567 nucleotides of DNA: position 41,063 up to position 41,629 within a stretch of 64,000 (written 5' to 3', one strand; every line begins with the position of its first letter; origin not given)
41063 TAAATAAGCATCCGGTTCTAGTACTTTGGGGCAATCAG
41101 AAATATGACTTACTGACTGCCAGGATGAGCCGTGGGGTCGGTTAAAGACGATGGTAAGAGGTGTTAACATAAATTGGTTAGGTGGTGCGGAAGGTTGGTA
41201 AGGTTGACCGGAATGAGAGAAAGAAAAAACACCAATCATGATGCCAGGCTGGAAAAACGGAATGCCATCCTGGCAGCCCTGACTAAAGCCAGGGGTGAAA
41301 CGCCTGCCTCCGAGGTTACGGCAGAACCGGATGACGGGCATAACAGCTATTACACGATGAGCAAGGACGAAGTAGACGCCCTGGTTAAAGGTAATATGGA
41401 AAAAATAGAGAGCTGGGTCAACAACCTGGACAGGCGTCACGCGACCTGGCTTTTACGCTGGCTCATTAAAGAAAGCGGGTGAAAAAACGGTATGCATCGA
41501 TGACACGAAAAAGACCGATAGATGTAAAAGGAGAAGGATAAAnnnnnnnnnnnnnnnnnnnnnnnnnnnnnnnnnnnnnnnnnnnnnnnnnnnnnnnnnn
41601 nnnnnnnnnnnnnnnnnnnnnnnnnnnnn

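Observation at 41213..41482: Third copy of the IESWV module directly upstream of REC-Acs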

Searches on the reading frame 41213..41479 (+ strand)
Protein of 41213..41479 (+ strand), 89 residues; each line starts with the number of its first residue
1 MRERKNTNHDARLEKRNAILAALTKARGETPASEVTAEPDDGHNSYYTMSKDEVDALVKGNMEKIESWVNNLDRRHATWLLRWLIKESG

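Call 3: search_protein_families(library=pfam, proteins=[window:41213-41479:+], max_evalue=10)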
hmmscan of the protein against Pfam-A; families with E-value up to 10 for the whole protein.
window:41213-41479:+ (89 aa): 0 families

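Call 4: search_protein_families(library=ncbifam, proteins=[window:41213-41479:+], max_evalue=10)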
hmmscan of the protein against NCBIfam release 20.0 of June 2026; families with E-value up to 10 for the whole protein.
window:41213-41479:+ (89 aa): 1 family
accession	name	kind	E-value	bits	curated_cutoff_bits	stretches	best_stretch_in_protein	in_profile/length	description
NF038399.1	NH_RiPP_Os17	domain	0.1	12.7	40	1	47-75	33-61/63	Os1348 family NHLP clan protein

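Call 10: find_homologous_proteins(query=window:41213-41479:+, max_evalue=0.01)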
Query window:41213-41479:+ (89 aa): 75 proteins with E <= 0.01 among 75 candidates.
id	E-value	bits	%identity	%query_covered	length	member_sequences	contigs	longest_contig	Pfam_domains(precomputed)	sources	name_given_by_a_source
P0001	1.2e-51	190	99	100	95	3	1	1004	-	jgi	jgi:hypothetical protein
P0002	8.0e-38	146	78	100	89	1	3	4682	-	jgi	jgi:hypothetical protein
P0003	1.2e-37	145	76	100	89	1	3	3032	-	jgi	jgi:hypothetical protein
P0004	2.0e-36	141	76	100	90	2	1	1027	-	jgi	-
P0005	5.8e-35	137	76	96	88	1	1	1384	-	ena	-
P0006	8.1e-34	133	73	96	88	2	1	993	-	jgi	jgi:tRNA U34 5-carboxymethylaminomethyl modifying enzyme MnmG/GidA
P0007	1.6e-33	132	70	100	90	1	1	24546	-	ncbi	-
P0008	1.7e-33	132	76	96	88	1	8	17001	-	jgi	jgi:hypothetical protein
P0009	2.7e-33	132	77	96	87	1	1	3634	-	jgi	jgi:hypothetical protein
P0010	5.2e-33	131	72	100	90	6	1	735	-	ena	-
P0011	9.5e-33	130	74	93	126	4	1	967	-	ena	-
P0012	1.7e-32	129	71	100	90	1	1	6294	-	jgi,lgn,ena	-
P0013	2.2e-32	129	72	100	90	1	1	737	-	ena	-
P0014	2.6e-32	128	71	96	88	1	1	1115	-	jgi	-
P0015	7.1e-32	127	72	96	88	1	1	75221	-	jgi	jgi:hypothetical protein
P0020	5.5e-31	124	67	96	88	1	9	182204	-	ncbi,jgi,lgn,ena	jgi:hypothetical protein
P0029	4.8e-28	115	60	100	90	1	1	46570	-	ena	-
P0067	8.0e-22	95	57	98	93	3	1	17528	-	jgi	-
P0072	9.6e-21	91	59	90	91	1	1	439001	-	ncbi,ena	-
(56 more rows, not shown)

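Call 12: find_encoding_contigs(protein=P0020, flank=10000, max_places=3)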
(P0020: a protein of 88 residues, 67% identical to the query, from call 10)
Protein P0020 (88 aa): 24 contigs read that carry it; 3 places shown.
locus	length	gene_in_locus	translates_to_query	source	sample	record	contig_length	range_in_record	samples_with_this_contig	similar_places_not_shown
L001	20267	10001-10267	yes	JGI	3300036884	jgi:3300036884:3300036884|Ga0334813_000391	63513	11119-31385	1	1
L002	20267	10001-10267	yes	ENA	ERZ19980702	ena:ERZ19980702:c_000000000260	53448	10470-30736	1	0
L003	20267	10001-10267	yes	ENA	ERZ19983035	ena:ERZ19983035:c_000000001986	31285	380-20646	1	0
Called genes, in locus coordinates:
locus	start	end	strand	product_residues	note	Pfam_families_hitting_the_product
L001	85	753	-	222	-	PF00486:Trans_reg_C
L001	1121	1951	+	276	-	-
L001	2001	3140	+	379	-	PF01590:GAF, PF13185:GAF_2, PF13492:GAF_3, PF13487:HD_5, PF01966:HD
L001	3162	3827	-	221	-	PF00072:Response_reg, PF00196:GerE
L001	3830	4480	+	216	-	PF01257:2Fe-2S_thioredx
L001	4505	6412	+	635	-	PF01512:Complex1_51K, PF10589:NADH_4Fe-4S, PF00037:Fer4 (weak), PF12797:Fer4_2 (weak), PF12838:Fer4_7 (weak), PF13187:Fer4_9 (weak), PF13237:Fer4_10, PF14697:Fer4_21, +3 more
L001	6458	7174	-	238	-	-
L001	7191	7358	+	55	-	-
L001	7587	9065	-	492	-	PF00989:PAS, PF13188:PAS_8 (weak), PF08448:PAS_4 (weak), PF13426:PAS_9 (weak), PF07730:HisKA_3, PF02518:HATPase_c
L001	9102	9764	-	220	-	PF00072:Response_reg, PF00196:GerE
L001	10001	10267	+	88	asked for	-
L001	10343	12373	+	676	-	PF16177:ACAS_N, PF00501:AMP-binding, PF13193:AMP-binding_C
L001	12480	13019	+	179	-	PF01184:Gpr1_Fun34_YaaH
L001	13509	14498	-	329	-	PF00005:ABC_tran, PF08352:oligo_HPY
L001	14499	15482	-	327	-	PF00005:ABC_tran, PF08352:oligo_HPY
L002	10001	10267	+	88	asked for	-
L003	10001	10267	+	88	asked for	-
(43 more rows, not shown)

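Call 13: find_encoding_contigs(protein=P0072, flank=8000, max_places=2)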
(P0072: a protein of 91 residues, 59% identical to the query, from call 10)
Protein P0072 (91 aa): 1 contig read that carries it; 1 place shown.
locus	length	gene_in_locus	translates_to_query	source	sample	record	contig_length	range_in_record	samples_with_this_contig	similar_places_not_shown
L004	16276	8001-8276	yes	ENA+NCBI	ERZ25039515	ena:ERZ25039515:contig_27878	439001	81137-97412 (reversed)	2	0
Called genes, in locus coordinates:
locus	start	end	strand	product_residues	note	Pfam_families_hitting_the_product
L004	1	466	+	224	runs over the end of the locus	PF10589:NADH_4Fe-4S, PF00037:Fer4, PF12797:Fer4_2 (weak), PF12837:Fer4_6 (weak), PF13237:Fer4_10, PF14697:Fer4_21, PF12838:Fer4_7, PF13187:Fer4_9, +4 more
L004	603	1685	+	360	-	PF13510:Fer2_4, PF10588:NADH-G_4Fe-4S_3, PF14697:Fer4_21 (weak), PF22117:Fer4_Nqo3, PF12838:Fer4_7, PF13183:Fer4_8 (weak), PF04879:Molybdop_Fe4S4, PF00384:Molybdopterin, +2 more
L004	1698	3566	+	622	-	PF00384:Molybdopterin, PF01568:Molydop_binding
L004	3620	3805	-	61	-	-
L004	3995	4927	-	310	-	-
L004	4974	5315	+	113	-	PF02518:HATPase_c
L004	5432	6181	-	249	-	PF07730:HisKA_3, PF13581:HATPase_c_2 (weak), PF02518:HATPase_c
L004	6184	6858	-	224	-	PF00989:PAS, PF13188:PAS_8, PF13426:PAS_9 (weak)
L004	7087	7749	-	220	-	PF00072:Response_reg, PF00196:GerE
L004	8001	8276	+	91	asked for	-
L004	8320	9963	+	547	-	PF00072:Response_reg, PF16177:ACAS_N, PF00501:AMP-binding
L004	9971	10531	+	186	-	PF00501:AMP-binding, PF13193:AMP-binding_C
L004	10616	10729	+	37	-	-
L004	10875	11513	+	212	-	PF01184:Gpr1_Fun34_YaaH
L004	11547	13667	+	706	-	PF04879:Molybdop_Fe4S4, PF00384:Molybdopterin, PF01568:Molydop_binding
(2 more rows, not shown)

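Call 14: find_encoding_contigs(protein=P0029, flank=8000, max_places=2)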
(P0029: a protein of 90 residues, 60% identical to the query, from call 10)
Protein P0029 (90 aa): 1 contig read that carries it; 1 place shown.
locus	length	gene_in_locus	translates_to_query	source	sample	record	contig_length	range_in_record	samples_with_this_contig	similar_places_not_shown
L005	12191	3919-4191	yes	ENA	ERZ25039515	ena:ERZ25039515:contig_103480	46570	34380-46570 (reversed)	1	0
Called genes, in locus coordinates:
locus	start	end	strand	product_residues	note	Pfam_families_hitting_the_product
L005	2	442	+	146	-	?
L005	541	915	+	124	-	PF00005:ABC_tran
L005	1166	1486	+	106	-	PF08352:oligo_HPY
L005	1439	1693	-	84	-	-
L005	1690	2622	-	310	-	PF00989:PAS, PF08448:PAS_4 (weak), PF13188:PAS_8, PF13426:PAS_9 (weak), PF07730:HisKA_3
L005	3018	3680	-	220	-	PF00072:Response_reg, PF00196:GerE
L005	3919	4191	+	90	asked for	-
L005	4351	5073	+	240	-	PF16177:ACAS_N, PF00501:AMP-binding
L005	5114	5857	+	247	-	PF00501:AMP-binding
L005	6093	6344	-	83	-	-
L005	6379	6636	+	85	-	PF01184:Gpr1_Fun34_YaaH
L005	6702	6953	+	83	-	PF01184:Gpr1_Fun34_YaaH (weak)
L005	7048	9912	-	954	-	PF00111:Fer2, PF13510:Fer2_4, PF12838:Fer4_7 (weak), PF14697:Fer4_21 (weak), PF22117:Fer4_Nqo3, PF04879:Molybdop_Fe4S4, PF00384:Molybdopterin, PF01568:Molydop_binding, +1 more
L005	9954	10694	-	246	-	PF10589:NADH_4Fe-4S, PF00037:Fer4, PF12797:Fer4_2 (weak), PF12837:Fer4_6 (weak), PF13237:Fer4_10, PF14697:Fer4_21, PF12838:Fer4_7 (weak), PF13187:Fer4_9 (weak), +2 more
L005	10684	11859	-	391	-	PF01257:2Fe-2S_thioredx (weak), PF01512:Complex1_51K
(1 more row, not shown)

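Call 15: find_encoding_contigs(protein=P0067, flank=8000, max_places=2)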
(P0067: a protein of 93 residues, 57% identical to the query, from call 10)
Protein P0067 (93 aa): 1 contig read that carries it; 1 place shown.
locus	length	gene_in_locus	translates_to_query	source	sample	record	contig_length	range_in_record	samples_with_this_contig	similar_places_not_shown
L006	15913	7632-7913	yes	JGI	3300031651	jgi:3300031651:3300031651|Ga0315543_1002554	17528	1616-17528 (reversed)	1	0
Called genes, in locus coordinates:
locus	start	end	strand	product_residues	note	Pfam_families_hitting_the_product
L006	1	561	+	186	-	?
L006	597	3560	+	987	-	PF13510:Fer2_4, PF10588:NADH-G_4Fe-4S_3, PF22117:Fer4_Nqo3, PF12838:Fer4_7, PF14697:Fer4_21 (weak), PF04879:Molybdop_Fe4S4, PF00384:Molybdopterin, PF01568:Molydop_binding, +2 more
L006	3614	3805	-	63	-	-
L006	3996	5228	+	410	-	PF00512:HisKA, PF02518:HATPase_c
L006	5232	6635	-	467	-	PF00989:PAS, PF13188:PAS_8, PF13426:PAS_9 (weak), PF07730:HisKA_3, PF02518:HATPase_c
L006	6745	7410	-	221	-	PF00072:Response_reg, PF00196:GerE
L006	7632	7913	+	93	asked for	-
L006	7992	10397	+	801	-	PF00072:Response_reg, PF16177:ACAS_N, PF00501:AMP-binding, PF13193:AMP-binding_C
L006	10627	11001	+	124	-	PF01184:Gpr1_Fun34_YaaH (weak)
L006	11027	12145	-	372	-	PF07730:HisKA_3, PF02518:HATPase_c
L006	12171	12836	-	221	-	PF00072:Response_reg, PF00196:GerE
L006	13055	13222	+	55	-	-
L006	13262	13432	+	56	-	-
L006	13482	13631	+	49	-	-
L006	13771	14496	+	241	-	-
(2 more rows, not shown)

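Call 16: find_related_loci(query=A1, collection=genome_contigs, flank=10000)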
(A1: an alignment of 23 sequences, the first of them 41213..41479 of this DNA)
Query A1 (89 aa) in genome_contigs; peptide patterns used: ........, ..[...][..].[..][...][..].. (x = any residue, [..] = any of these).
91 stretches matched a pattern; 19 encode a relative of the query (tblastn E <= 1e-3); 19 distinct loci.
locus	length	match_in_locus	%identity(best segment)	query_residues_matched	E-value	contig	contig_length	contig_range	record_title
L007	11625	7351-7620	69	1-89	2e-36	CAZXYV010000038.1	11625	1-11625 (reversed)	MAG TPA_asm: uncultured Dehalococcoidaceae bacterium isolate binchicken_co300_17 genome assembly, contig: NODE_3146_leng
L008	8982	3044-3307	62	2-88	2e-31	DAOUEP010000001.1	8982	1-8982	MAG TPA_asm: Dehalococcoidales bacterium isolate N6_293 k139_308747, whole genome shotgun sequence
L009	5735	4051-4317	66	2-89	2e-30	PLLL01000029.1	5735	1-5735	MAG: Dehalococcoidia bacterium isolate fen_1078 73.20120800_E3X.37_contig_55995, whole genome shotgun sequence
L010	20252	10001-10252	62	5-87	1e-29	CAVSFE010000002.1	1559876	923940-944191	MAG: uncultured Chloroflexia bacterium isolate MFD04408.bin.1.182 genome assembly, contig: contig_25101, whole genome sh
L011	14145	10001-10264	60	2-88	3e-29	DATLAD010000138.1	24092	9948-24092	MAG TPA_asm: Dehalococcoidales bacterium isolate SMAG_U14262 k141_748988, whole genome shotgun sequence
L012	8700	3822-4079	57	3-87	1e-26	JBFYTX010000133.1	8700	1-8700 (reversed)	MAG: Dehalococcoidales bacterium isolate PPR_0279 k121_1525034, whole genome shotgun sequence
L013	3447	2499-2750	58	5-87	2e-26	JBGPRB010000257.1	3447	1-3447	MAG: Dehalococcoidia bacterium isolate OBJ1_062018_150_19 k141_839126_length_3447_cov_19.0000, whole genome shotgun sequ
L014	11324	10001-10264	57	2-88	2e-26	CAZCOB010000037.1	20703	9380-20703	MAG TPA_asm: uncultured Dehalococcoidaceae bacterium isolate binchicken_co100_344 genome assembly, contig: NODE_3951_len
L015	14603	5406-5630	60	14-87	9e-26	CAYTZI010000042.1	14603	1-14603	MAG TPA_asm: uncultured Dehalococcoidaceae bacterium isolate binchicken_co89_628 genome assembly, contig: NODE_7736_leng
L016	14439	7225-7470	57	8-88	2e-25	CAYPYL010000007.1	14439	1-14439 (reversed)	MAG TPA_asm: uncultured Dehalococcoidaceae bacterium isolate binchicken_co89_49 genome assembly, contig: NODE_7874_lengt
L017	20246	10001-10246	55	8-88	2e-24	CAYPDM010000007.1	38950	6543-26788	MAG TPA_asm: uncultured Dehalococcoidaceae bacterium isolate binchicken_co89_632 genome assembly, contig: NODE_1398_leng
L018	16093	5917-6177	52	2-87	1e-23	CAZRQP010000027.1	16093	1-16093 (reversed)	MAG TPA_asm: uncultured Dehalococcoidaceae bacterium isolate binchicken_co116_378 genome assembly, contig: NODE_3653_len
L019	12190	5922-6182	52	2-87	2e-23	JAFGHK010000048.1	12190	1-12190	MAG: Dehalococcoidales bacterium isolate Zod_Metabat.1454 k87_5141541, whole genome shotgun sequence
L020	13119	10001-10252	51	5-87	6e-22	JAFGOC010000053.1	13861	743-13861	MAG: Dehalococcoidales bacterium isolate Zod_Metabat.597 k87_3878864, whole genome shotgun sequence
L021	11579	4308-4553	52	8-88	1e-21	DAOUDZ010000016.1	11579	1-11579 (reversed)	MAG TPA_asm: Dehalococcoidales bacterium isolate N2_89 k133_1028777, whole genome shotgun sequence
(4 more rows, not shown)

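Call 26: predict_structure(alignment_id=A1)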
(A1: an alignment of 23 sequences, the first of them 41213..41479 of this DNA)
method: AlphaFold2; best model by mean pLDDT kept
length: 89 residues; sequences in the alignment: 23
mean_pLDDT: 59.0   pTM: 0.38
mean pLDDT of the five models: 59.0, 57.0, 56.0, 54.8, 49.8
residues with pLDDT >= 90: 0; 70-90: 24; 50-70: 36; < 50: 29
segments of 3 or more residues with pLDDT < 50: 1-7, 28-46
pLDDT, mean of each block of 10 residues (from residue 1): 46 63 57 40 50 70 71 71 63
secondary structure, 60 per line:
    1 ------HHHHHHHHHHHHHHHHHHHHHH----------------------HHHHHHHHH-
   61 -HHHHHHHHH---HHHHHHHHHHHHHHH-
elements in order: H7-28 H51-59 H62-70 H74-88

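Call 33: search_solved_structures(query=A1, max_evalue=10, show_alignments=0)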
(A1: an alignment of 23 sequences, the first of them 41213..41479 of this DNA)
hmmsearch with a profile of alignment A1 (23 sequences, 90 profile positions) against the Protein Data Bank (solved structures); distinct sequences matched with E-value up to 10: 12.
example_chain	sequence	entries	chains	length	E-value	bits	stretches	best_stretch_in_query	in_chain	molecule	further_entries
6xi3_AAA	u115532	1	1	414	0.003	21.2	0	37-63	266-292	Large adhesion protein (Lap) involved in biofilm formation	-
9chi_B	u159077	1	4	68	0.36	14.6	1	34-67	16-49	SonA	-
3a7p_A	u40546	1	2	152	0.38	14.5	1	15-88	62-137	Autophagy protein 16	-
7ltc_B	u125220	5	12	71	0.39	14.4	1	34-67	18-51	LigA domain-containing protein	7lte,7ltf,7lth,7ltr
7lts_B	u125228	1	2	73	0.41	14.3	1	34-67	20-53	LigA domain-containing protein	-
8t1s_B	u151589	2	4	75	0.43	14.3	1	34-67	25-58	Extradiol ring-cleavage dioxygenase LigAB LigA subunit domain-containing protein | RiPP precursor (SonA)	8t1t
9ch7_B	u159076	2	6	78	0.44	14.2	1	34-67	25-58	Extradiol ring-cleavage dioxygenase LigAB LigA subunit domain-containing protein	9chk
9cgw_B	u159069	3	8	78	0.45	14.2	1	34-67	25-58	Extradiol ring-cleavage dioxygenase LigAB LigA subunit domain-containing protein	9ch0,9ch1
9ch2_B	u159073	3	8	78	0.47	14.2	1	34-67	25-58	Extradiol ring-cleavage dioxygenase LigAB LigA subunit domain-containing protein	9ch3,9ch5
6h9l_A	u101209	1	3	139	0.52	14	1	13-68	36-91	Uncharacterized protein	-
9nlh_H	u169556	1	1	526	2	12.1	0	12-75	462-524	YheS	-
6ian_A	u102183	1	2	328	2.8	11.7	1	28-76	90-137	Intraflagellar transport protein 74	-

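Call 36: fold_search(model_id=the predicted structure, library=pdb)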
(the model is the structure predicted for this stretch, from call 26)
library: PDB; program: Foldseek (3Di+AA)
matches with E <= 10: 11; with E <= 0.001: 0
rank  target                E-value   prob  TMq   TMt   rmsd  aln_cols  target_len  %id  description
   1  4nsm                  3.3e+00  0.08  0.29  0.33  12.5        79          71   15  crystal structure of the streptococcal collagen-like protein 2 globular domain from invasive M3-type group A Streptococc (released 2013-12-25)
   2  1yke_A                4.2e+00  0.06  0.28  0.26  15.7        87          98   15  Structure of the mediator MED7/MED21 subcomplex (released 2005-02-22)
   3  2y9z_A                6.7e+00  0.04  0.29  0.11  15.3       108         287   14  Chromatin Remodeling Factor ISW1a(del_ATPase) in DNA complex (released 2011-04-20)
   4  1m9x_D                6.7e+00  0.04  0.28  0.21  11.9        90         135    9  X-ray crystal structure of Cyclophilin A/HIV-1 CA N-terminal domain (1-146) M-type H87A,A88M,G89A Complex. (released 2003-05-27)
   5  7bgi_K                7.5e+00  0.02  0.22  0.23  13.4        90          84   16  Photosystem I of a temperature sensitive mutant Chlamydomonas reinhardtii (released 2021-12-08)
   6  8gmh_D                8.5e+00  0.03  0.25  0.28  16.3        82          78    8  Crystal Structure of the ternary complex of TelA-LXG, LapA3, and LapA4 (released 2024-01-10)
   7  8yo9_A                9.0e+00  0.03  0.27  0.07  13.9        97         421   14  structure of phage T4 topoisomerase II gp52 subunit WHD-open state (released 2024-09-25)
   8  5bw9_g                9.0e+00  0.02  0.22  0.14  22.3        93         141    9  Crystal Structure of Yeast V1-ATPase in the Autoinhibited Form (released 2016-06-08)
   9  1hbk                  9.6e+00  0.03  0.25  0.25  13.9        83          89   10  Acyl-CoA binding protein from Plasmodium falciparum (released 2001-05-15)
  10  7bv7_C                9.6e+00  0.02  0.21  0.23  11.5        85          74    8  INTS3 complexed with INTS6 (released 2021-07-14)
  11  8yod_A                9.6e+00  0.02  0.23  0.07  13.1        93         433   16  structure of phage T6 apo full-length topoisomerase II (released 2024-09-25)

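Call 47: search_protein_representatives(alignment_id=A1)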
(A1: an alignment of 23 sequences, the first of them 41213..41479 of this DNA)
Query: 23 sequences, 90 profile positions. Proteins with E-value up to 0.001 (for the whole library): 92; up to 1e-10: 40; up to 1e-30: 2. The best 92 are listed.
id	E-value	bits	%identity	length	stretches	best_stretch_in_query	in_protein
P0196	2.6e-32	127.2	-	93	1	4-89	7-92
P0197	1.2e-31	125.1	-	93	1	2-89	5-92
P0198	1.3e-30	121.8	-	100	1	2-89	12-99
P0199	1.2e-29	118.6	-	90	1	4-89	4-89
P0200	4.7e-29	116.8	-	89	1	1-89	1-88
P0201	1.2e-28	115.5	-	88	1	6-88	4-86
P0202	4.6e-27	110.4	-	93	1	2-89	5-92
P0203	1.3e-25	105.8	-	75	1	21-89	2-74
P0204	9.2e-25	103.0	-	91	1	2-87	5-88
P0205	2.6e-23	98.4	-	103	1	2-88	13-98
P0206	7.8e-23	96.8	-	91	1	2-89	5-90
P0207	2.9e-21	91.8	-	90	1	1-89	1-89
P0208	6.9e-21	90.6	-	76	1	14-87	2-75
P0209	1.9e-20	89.1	-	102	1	2-81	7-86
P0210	6.5e-20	87.5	-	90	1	11-89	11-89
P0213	9.1e-19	83.8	-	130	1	3-88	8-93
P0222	2.9e-14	69.3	-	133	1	5-87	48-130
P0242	2.9e-09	53.4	-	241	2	8-82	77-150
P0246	7.7e-09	52.0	-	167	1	41-88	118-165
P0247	1.0e-08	51.6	-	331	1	17-88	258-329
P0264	4.8e-06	43.0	-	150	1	53-88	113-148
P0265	9.0e-06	42.1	-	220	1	9-83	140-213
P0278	2.4e-04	37.6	-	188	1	10-81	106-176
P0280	2.6e-04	37.5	-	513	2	14-85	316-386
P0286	7.2e-04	36.0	-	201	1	17-89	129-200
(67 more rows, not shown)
